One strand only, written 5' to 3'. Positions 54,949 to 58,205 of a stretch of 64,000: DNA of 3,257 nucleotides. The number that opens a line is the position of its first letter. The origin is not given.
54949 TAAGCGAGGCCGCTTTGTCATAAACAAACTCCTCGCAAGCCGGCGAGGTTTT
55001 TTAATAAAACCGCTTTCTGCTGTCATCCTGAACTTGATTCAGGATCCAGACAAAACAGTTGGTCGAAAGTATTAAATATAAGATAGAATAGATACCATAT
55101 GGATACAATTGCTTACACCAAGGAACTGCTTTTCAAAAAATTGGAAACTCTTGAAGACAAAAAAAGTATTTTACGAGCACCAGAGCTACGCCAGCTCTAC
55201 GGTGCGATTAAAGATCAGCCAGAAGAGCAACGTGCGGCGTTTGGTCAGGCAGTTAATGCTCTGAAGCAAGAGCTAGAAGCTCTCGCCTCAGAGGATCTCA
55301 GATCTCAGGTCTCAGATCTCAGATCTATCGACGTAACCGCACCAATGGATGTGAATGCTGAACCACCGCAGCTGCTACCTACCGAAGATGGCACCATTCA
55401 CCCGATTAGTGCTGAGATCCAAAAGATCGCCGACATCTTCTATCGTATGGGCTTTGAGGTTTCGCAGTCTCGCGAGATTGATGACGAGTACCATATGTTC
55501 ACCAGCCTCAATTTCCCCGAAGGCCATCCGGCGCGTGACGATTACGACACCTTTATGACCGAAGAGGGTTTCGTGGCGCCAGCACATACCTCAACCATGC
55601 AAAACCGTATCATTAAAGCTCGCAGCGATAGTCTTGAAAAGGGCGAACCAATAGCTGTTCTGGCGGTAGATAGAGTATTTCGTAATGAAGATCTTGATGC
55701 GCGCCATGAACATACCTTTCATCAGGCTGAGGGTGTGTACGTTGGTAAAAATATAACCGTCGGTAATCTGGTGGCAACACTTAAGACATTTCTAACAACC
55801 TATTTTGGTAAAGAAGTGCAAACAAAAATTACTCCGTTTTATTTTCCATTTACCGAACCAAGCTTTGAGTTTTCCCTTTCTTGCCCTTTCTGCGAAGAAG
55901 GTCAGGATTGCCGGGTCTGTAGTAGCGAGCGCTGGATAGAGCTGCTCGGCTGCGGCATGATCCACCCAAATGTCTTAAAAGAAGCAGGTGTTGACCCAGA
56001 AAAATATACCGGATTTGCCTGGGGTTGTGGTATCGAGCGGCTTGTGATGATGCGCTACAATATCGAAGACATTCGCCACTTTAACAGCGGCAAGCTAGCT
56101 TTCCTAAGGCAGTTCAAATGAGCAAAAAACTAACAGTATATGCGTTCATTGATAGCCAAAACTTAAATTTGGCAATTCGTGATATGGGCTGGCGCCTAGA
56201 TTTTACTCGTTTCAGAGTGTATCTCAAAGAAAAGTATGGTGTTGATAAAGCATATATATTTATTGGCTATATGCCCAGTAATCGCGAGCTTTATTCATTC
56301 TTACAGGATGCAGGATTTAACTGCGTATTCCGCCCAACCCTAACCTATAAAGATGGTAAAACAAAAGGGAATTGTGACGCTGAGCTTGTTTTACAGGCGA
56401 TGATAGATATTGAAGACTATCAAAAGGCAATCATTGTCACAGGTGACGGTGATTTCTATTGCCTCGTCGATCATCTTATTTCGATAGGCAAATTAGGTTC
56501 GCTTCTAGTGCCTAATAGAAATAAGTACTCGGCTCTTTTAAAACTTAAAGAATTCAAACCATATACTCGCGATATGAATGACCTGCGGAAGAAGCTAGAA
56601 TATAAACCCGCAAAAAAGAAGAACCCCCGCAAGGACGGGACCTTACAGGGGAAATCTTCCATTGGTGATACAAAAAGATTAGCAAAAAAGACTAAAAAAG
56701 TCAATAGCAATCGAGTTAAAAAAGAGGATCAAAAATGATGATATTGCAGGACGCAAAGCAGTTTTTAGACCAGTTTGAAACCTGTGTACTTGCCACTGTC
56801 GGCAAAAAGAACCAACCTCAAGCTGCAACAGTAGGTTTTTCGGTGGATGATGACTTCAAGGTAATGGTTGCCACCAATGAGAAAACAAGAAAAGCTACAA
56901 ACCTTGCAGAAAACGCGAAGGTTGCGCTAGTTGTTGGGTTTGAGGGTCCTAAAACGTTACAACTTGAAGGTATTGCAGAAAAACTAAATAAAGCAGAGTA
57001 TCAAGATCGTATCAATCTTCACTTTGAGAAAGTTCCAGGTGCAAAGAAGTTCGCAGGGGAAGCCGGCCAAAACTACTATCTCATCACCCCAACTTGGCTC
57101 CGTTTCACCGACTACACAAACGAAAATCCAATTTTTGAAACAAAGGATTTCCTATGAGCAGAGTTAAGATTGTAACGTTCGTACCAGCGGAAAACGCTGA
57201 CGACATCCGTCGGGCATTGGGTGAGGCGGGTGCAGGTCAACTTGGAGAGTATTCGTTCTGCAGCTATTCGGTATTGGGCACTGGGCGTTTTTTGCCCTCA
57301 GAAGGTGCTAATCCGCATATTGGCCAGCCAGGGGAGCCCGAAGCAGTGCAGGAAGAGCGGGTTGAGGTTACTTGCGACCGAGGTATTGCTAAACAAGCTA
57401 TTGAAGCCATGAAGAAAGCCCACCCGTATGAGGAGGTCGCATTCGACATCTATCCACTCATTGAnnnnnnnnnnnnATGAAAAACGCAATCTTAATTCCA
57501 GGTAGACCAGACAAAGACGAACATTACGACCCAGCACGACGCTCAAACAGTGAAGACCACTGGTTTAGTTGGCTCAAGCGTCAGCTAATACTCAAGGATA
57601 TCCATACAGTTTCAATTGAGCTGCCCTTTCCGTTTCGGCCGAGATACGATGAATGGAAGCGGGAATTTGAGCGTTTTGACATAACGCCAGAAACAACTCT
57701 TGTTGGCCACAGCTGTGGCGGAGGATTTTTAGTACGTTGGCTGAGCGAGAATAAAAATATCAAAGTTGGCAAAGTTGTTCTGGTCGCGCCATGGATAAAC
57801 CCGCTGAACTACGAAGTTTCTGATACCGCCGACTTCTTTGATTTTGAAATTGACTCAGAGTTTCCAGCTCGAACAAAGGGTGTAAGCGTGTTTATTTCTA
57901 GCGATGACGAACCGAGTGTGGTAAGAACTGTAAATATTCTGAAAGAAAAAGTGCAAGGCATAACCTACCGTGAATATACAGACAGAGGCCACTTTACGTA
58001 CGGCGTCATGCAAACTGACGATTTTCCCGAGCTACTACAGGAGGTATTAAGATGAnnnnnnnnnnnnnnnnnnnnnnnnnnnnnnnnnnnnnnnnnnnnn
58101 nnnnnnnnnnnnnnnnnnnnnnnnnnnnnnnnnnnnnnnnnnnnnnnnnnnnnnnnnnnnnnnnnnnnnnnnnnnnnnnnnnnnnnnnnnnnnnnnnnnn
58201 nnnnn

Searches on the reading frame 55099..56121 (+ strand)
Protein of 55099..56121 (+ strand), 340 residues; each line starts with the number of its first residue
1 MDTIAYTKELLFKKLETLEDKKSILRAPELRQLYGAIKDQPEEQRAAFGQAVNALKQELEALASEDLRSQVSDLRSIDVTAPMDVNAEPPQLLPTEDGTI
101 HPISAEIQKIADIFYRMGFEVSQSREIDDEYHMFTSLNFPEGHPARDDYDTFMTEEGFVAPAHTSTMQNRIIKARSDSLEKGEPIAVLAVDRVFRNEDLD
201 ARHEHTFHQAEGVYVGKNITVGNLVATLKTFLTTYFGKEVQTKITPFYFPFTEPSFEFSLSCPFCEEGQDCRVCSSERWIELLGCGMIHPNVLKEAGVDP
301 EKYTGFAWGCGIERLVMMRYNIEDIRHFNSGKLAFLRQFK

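Call 9: search_protein_families(library=pfam, proteins=[window:55099-56121:+], max_evalue=0.001)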
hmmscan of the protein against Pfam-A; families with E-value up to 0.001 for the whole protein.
window:55099-56121:+ (340 aa): 3 families
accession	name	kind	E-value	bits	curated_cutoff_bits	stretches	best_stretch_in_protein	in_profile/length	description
PF01409.25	tRNA-synt_2d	-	1.9e-78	263.8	19.8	1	94-339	10-246/246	tRNA synthetases class II core domain (F)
PF02912.23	Phe_tRNA-synt_N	-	1.2e-06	28.9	22.3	1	29-64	19-54/69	Aminoacyl tRNA synthetase class II, N-terminal domain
PF00152.25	tRNA-synt_2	-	0.0008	19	25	0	189-211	96-118/308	tRNA synthetases class II (D, K and N)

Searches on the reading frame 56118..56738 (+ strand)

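Call 40: search_protein_families(library=pfam, proteins=[window:56118-56738:+], max_evalue=0.001)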
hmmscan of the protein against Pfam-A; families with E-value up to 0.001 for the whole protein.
window:56118-56738:+ (206 aa): 1 family
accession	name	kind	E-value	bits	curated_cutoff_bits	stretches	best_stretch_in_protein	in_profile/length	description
PF01936.24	NYN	-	5.3e-11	43.7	24.2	1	8-125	3-118/145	NYN domain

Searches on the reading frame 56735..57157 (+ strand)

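Call 40: search_protein_families(library=pfam, proteins=[window:56735-57157:+], max_evalue=0.001)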
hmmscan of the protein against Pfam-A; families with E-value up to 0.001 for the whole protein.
window:56735-57157:+ (140 aa): 1 family
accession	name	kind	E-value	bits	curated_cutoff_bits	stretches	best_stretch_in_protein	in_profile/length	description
PF01243.27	PNPOx_N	-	2.9e-17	63.6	28.1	1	5-123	3-117/120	Pyridoxamine 5'-phosphate oxidase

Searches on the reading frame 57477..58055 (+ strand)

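Call 40: search_protein_families(library=pfam, proteins=[window:57477-58055:+], max_evalue=0.001)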
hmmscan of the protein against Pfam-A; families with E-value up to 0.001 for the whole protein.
window:57477-58055:+ (192 aa): 2 families
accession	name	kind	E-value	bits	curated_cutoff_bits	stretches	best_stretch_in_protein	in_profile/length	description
PF06821.19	Ser_hydrolase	-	3.1e-10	40.7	22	1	24-148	10-129/172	Serine hydrolase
PF00561.26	Abhydrolase_1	-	5.5e-05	23.4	25.8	1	72-122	70-125/245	alpha/beta hydrolase fold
